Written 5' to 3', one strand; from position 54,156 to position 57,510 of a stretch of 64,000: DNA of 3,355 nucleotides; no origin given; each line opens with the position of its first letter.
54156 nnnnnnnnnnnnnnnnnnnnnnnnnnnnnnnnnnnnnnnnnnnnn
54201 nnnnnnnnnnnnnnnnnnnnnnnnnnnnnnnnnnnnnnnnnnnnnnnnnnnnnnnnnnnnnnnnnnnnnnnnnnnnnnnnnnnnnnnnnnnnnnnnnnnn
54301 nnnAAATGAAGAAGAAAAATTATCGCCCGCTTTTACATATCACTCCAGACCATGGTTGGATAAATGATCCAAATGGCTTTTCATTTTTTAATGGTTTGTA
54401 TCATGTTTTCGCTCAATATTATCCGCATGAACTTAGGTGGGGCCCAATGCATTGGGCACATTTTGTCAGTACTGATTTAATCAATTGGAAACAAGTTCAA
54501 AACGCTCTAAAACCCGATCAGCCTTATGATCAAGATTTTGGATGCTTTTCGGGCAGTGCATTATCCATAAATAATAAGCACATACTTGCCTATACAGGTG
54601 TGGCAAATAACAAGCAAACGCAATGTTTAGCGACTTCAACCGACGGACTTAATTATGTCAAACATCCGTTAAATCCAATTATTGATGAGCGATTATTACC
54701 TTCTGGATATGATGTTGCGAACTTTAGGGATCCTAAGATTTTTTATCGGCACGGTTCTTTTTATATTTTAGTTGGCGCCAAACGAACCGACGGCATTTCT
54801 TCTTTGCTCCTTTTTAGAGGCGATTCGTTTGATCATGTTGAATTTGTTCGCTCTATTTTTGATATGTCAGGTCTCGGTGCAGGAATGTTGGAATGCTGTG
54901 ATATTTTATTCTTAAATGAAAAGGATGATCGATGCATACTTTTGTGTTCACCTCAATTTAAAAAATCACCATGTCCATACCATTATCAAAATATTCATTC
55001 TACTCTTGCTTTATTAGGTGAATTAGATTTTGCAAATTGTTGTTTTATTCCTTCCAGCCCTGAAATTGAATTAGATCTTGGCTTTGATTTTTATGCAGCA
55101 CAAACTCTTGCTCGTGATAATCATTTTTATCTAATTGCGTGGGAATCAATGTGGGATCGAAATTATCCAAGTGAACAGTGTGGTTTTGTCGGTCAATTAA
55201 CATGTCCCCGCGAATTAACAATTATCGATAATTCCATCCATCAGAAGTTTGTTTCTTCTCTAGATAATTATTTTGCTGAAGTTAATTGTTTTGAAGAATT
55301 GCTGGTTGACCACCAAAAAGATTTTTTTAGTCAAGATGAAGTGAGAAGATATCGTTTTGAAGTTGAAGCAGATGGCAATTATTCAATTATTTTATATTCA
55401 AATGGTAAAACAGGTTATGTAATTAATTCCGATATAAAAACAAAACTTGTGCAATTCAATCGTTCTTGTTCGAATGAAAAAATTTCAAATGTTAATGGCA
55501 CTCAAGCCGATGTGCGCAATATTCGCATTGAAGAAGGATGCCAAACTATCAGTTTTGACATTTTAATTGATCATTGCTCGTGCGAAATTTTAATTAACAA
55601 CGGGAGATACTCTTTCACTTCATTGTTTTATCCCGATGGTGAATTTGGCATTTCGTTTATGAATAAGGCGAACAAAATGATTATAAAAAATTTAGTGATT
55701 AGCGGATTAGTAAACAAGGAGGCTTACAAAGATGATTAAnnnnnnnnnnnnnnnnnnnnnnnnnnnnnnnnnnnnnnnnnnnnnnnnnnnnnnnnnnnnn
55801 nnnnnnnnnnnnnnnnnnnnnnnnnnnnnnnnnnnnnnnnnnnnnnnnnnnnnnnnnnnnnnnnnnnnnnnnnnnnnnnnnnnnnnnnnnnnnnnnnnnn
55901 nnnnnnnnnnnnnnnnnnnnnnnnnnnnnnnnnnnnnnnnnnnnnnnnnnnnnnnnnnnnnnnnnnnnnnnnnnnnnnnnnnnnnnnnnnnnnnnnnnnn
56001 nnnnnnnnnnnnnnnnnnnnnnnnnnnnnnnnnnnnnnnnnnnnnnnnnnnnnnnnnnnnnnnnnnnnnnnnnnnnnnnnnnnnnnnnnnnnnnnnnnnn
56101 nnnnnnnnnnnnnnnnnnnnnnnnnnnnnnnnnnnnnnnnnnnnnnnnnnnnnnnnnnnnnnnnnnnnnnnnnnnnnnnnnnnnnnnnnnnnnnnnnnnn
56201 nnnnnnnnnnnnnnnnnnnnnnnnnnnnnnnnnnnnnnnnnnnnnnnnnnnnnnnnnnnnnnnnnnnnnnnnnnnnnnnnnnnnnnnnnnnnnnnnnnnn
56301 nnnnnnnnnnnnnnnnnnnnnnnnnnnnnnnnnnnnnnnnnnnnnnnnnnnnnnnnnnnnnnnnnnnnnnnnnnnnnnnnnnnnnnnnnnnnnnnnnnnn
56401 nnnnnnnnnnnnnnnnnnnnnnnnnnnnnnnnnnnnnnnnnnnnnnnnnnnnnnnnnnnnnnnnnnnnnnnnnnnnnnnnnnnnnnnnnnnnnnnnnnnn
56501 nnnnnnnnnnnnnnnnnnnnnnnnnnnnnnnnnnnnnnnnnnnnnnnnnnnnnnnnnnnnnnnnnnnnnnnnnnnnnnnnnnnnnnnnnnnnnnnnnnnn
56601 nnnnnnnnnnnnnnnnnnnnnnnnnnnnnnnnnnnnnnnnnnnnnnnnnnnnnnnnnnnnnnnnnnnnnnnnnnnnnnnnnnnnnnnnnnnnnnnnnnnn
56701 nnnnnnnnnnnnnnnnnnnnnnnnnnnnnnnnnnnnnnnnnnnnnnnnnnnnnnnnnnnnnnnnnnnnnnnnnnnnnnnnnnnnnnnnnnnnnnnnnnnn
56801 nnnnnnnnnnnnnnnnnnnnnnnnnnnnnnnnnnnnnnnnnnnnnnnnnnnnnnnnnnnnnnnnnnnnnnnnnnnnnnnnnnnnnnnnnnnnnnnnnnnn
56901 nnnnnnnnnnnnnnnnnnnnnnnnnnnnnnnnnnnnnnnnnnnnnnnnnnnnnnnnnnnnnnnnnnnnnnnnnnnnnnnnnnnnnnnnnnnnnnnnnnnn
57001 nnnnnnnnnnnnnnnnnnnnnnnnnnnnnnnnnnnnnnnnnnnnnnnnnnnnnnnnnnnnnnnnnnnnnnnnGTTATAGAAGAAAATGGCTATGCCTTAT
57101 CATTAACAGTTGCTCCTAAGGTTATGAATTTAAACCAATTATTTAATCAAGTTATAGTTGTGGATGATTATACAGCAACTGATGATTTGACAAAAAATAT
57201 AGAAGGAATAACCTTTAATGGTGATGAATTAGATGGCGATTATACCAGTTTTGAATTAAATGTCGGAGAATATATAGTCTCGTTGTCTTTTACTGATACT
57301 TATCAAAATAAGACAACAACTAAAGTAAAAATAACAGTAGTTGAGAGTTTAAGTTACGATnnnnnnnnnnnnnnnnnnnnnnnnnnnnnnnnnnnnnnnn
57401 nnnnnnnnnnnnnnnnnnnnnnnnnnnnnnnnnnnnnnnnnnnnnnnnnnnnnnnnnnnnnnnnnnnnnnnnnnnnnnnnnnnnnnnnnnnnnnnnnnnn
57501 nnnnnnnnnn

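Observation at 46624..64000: Fructan/sucrose utilization locus with a layered surface capture-and-degradation architecture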

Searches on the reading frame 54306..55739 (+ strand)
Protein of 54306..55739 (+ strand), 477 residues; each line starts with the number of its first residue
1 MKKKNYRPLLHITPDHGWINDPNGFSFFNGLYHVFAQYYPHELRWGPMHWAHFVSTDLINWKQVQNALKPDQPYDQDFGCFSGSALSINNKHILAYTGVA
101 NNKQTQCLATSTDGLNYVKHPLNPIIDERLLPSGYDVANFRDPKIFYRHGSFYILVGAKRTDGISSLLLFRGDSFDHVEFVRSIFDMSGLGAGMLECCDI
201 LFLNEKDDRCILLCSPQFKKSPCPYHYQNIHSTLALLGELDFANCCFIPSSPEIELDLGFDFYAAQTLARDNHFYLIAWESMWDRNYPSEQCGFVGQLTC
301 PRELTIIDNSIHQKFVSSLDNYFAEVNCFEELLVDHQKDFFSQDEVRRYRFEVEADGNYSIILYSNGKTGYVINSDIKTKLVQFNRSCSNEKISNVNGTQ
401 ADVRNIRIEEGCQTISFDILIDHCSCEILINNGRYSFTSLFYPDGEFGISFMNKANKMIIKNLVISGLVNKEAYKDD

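Call 6: search_protein_families(library=pfam, proteins=[window:54306-55739:+], max_evalue=0.01)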
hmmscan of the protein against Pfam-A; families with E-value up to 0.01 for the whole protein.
window:54306-55739:+ (477 aa): 3 families
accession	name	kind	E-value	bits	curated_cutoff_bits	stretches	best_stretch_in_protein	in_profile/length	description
PF00251.26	Glyco_hydro_32N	-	2.5e-76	257.6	22.1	1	11-313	1-305/307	Glycosyl hydrolases family 32 N-terminal domain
PF08244.19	Glyco_hydro_32C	-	1.6e-10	41.7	21.9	1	354-465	45-156/158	Glycosyl hydrolases family 32 C terminal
PF04616.20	Glyco_hydro_43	-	0.0058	16.4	32.2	0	50-162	35-144/288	Glycosyl hydrolases family 43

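Call 22: search_solved_structures(query=window:54306-55739:+, max_evalue=1e-20)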
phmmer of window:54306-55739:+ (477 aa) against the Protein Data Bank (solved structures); distinct sequences matched with E-value up to 1e-20: 22.
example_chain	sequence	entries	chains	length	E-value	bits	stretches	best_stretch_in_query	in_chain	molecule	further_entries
7vco_A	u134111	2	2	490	1e-65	225.7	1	3-453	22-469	Sucrose-6-phosphate hydrolase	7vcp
7bwb_A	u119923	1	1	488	1.5e-57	198.8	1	5-312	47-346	Beta-fructofuranosidase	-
7bwc_A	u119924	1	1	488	1.7e-56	195.3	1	5-312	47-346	Beta-fructofuranosidase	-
1uyp_A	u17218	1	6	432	4.7e-46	160.8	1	6-456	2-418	BETA-FRUCTOSIDASE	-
1w2t_A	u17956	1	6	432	1.5e-45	159.2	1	6-456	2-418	BETA FRUCTOSIDASE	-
6nu7_A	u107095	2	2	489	4.2e-45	157.7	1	6-443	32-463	Sucrose-6-phosphate hydrolase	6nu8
3pig_A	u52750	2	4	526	2.5e-37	132.1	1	5-310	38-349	Beta-fructofuranosidase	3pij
6num_A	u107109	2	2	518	9e-37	130.2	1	4-466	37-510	Beta-fructofuranosidase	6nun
8i12_A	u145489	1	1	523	1.2e-29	106.8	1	5-446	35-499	Glycosyl hydrolase family 32 exo-inulinase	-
3ugf_A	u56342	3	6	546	1.7e-27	99.7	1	7-305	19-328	Sucrose:(Sucrose/fructan) 6-fructosyltransferase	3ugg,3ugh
2ac1_A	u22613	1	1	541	9.3e-27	97.2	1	5-200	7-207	invertase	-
2qqu_A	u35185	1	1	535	1.2e-26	96.9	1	5-200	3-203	Beta-fructofuranosidase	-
2xqr_A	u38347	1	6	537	1.2e-26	96.9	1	5-200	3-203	BETA-FRUCTOFURANOSIDASE, INSOLUBLE ISOENZYME CWINV1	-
2oxb_A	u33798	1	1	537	3.1e-26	95.5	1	5-160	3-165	Beta-fructofuranosidase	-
2qqv_A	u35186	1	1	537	8.3e-26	94.1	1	5-159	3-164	Beta-fructofuranosidase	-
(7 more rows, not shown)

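Call 33: search_protein_families(library=ncbifam, proteins=[window:54306-55739:+], max_evalue=0.01)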
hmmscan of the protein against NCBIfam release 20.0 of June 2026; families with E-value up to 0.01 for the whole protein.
window:54306-55739:+ (477 aa): 2 families
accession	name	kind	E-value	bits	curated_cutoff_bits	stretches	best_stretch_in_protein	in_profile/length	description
TIGR01322.1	scrB_fam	subfamily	3.5e-91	306.2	356.4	1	2-444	9-447/447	sucrose-6-phosphate hydrolase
NF041092.1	beta-fruc_BfrA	equivalog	3.5e-54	184.2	900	1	6-433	2-398/433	beta-fructosidase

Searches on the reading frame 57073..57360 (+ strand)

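Call 34: search_protein_families(library=pfam, proteins=[window:57073-57360:+], max_evalue=10)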
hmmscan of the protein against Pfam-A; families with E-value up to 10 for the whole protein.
seq(96 aa): 1 family
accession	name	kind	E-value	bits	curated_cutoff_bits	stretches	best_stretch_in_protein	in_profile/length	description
PF07550.17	Shr-like_HID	-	0.19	12.7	22.3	1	26-63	12-46/82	Heme-binding protein Shr-like, Hb-interacting domain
